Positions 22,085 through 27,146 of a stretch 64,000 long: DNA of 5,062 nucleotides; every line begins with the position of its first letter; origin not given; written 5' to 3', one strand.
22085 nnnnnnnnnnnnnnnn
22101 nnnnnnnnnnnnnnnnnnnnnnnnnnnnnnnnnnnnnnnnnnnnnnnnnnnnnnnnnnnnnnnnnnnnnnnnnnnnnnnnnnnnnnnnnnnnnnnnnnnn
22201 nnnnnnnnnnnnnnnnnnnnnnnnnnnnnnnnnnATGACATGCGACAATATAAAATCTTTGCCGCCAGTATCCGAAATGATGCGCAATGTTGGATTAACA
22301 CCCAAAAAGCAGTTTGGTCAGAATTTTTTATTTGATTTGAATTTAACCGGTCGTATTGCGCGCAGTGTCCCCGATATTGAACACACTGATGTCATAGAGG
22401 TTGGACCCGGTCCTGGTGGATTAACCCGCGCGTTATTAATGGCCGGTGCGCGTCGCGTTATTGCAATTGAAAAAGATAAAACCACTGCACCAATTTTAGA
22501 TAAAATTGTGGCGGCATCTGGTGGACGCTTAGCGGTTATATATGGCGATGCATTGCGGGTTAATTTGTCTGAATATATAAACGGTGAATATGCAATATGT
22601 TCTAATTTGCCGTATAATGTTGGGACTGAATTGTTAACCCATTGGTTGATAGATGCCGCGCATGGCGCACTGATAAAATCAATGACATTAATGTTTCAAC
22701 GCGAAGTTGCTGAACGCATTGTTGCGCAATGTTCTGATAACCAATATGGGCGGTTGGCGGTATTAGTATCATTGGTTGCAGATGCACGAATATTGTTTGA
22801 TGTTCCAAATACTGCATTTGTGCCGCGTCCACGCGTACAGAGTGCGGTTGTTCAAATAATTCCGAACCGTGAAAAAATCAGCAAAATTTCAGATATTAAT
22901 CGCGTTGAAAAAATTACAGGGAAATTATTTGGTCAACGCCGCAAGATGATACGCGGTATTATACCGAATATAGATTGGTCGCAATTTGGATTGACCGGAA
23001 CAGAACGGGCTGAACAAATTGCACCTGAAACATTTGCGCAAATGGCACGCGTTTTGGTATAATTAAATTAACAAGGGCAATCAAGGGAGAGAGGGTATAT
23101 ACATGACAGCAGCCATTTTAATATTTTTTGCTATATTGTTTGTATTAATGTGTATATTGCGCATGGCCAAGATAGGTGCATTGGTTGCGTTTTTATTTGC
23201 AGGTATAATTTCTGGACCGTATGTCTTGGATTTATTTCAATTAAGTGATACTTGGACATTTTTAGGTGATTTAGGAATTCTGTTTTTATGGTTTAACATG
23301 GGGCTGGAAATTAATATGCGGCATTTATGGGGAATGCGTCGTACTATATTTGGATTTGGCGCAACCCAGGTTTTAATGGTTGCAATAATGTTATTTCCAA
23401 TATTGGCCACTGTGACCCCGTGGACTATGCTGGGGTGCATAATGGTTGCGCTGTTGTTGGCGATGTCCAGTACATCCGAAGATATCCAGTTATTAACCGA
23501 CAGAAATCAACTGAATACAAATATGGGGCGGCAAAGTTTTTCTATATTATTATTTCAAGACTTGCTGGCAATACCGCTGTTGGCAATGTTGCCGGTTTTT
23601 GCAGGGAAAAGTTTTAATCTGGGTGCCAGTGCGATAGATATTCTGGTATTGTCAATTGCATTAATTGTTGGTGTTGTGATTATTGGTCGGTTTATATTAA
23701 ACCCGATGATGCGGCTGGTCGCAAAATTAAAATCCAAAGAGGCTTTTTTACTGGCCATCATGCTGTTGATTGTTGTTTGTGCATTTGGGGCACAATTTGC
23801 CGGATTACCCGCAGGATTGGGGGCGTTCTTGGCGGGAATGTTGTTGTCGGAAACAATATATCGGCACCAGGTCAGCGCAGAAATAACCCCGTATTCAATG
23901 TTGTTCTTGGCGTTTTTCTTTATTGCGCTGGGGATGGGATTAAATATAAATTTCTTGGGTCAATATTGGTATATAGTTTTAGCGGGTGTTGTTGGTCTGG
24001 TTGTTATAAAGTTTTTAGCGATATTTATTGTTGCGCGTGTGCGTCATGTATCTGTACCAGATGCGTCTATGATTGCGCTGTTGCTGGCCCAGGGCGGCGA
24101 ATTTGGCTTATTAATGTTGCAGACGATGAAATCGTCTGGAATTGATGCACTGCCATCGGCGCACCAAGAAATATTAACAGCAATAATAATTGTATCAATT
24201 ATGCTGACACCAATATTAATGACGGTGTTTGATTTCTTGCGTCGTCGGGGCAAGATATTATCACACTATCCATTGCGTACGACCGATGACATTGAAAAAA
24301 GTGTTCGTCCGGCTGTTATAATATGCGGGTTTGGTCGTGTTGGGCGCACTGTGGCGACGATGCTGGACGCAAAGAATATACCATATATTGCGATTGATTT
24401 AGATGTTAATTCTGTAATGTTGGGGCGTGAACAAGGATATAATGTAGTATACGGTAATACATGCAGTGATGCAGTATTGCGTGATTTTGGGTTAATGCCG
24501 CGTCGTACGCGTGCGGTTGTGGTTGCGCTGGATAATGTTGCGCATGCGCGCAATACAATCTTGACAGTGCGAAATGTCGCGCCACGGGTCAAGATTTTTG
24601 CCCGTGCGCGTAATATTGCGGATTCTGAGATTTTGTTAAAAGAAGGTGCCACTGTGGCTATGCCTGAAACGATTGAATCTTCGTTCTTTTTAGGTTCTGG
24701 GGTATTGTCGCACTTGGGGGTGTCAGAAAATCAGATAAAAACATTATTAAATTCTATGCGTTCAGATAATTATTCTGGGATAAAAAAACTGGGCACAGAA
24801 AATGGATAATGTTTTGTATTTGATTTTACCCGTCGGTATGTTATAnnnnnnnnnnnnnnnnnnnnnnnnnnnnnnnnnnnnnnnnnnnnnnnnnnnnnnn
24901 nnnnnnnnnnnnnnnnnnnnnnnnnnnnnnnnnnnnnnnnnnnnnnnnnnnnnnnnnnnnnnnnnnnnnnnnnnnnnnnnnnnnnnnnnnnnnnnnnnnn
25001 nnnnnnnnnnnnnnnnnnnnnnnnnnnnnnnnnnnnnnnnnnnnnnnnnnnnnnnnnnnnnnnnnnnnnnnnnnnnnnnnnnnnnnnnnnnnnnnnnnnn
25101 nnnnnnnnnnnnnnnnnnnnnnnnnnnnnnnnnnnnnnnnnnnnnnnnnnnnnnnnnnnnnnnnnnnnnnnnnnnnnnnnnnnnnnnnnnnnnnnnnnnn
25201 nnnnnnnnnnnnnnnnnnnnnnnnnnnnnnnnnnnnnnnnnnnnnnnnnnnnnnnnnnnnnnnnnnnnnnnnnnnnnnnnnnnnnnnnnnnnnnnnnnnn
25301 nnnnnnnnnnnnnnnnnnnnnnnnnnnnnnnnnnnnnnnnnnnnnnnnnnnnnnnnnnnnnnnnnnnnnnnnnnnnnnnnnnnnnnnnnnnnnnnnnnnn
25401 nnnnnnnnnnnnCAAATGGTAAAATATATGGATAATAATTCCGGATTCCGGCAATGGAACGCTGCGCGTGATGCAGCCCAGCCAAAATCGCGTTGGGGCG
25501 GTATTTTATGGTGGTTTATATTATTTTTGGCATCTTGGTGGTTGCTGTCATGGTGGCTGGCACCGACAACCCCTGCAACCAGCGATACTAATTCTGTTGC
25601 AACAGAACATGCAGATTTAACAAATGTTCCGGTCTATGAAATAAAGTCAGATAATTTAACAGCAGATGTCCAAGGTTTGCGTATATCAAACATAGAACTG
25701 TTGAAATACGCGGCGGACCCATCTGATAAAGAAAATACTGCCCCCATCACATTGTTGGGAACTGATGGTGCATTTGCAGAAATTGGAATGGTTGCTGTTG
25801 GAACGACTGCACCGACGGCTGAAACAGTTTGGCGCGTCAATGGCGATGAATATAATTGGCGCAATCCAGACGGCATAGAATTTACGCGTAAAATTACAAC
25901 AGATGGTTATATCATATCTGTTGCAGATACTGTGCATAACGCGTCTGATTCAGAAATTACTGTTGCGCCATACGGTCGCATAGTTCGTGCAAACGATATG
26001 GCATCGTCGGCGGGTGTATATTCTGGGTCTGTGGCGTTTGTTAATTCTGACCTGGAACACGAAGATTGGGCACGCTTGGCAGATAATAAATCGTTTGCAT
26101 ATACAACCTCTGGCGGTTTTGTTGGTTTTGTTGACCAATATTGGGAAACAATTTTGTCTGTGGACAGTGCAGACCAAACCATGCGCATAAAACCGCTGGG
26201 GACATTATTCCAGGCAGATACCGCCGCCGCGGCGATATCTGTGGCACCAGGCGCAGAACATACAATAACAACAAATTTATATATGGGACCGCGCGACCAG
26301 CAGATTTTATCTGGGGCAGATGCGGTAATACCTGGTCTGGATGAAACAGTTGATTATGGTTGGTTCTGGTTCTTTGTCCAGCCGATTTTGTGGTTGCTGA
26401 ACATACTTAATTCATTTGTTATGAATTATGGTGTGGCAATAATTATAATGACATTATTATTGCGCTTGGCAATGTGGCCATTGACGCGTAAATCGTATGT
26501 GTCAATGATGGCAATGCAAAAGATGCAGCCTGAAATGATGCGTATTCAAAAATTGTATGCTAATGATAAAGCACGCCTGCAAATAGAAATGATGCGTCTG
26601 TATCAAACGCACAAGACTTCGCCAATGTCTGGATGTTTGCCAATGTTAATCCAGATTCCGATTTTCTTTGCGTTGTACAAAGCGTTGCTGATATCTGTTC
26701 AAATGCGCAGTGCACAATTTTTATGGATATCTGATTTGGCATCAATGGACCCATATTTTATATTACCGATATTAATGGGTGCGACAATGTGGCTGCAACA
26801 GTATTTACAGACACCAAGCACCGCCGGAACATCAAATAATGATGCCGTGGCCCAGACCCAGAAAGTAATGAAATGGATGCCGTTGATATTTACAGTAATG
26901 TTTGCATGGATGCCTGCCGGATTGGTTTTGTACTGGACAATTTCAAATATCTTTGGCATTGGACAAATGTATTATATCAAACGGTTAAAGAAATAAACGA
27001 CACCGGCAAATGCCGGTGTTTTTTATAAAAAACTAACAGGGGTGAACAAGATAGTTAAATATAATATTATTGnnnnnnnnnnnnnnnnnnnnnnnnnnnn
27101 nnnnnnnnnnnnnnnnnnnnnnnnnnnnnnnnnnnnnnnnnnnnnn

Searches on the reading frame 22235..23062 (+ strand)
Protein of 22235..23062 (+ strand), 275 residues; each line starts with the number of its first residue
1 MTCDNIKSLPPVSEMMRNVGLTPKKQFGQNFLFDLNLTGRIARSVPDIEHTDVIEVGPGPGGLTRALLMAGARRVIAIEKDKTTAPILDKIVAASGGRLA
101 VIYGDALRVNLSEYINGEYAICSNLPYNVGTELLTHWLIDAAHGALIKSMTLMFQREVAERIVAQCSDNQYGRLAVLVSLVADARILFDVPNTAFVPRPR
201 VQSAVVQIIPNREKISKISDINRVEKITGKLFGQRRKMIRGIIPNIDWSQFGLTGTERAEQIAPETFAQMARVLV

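Call 22: search_protein_families(library=pfam, proteins=[window:22235-23062:+], max_evalue=0.001)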
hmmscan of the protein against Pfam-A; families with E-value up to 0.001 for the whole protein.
window:22235-23062:+ (275 aa): 1 family
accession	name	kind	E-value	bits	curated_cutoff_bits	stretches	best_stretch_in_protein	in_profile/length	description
PF00398.26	RrnaAD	-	3.9e-46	157.7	24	1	24-267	5-254/263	Ribosomal RNA adenine dimethylase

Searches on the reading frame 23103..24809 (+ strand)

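Call 17: search_protein_families(library=pfam, proteins=[window:23103-24809:+], max_evalue=0.0001)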
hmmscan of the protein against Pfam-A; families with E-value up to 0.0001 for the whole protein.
window:23103-24809:+ (568 aa): 2 families
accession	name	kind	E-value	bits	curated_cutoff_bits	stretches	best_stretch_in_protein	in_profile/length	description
PF00999.27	Na_H_Exchanger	-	2.3e-46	158.8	26.2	1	11-372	4-373/375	Sodium/hydrogen exchanger, transmembrane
PF02254.24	TrkA_N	-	5.2e-21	75.6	23.8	1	405-519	1-113/116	TrkA-N domain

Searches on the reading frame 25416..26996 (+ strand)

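Call 17: search_protein_families(library=pfam, proteins=[window:25416-26996:+], max_evalue=0.0001)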
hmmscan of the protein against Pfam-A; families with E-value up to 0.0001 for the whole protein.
window:25416-26996:+ (526 aa): 2 families
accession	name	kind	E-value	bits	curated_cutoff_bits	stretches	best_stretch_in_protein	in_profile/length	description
PF02096.25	60KD_IMP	-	4.3e-57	193.1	35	1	338-523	1-163/163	60Kd inner membrane protein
PF14849.12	YidC_periplas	-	1.8e-44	153.2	24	1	76-327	4-283/283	YidC periplasmic domain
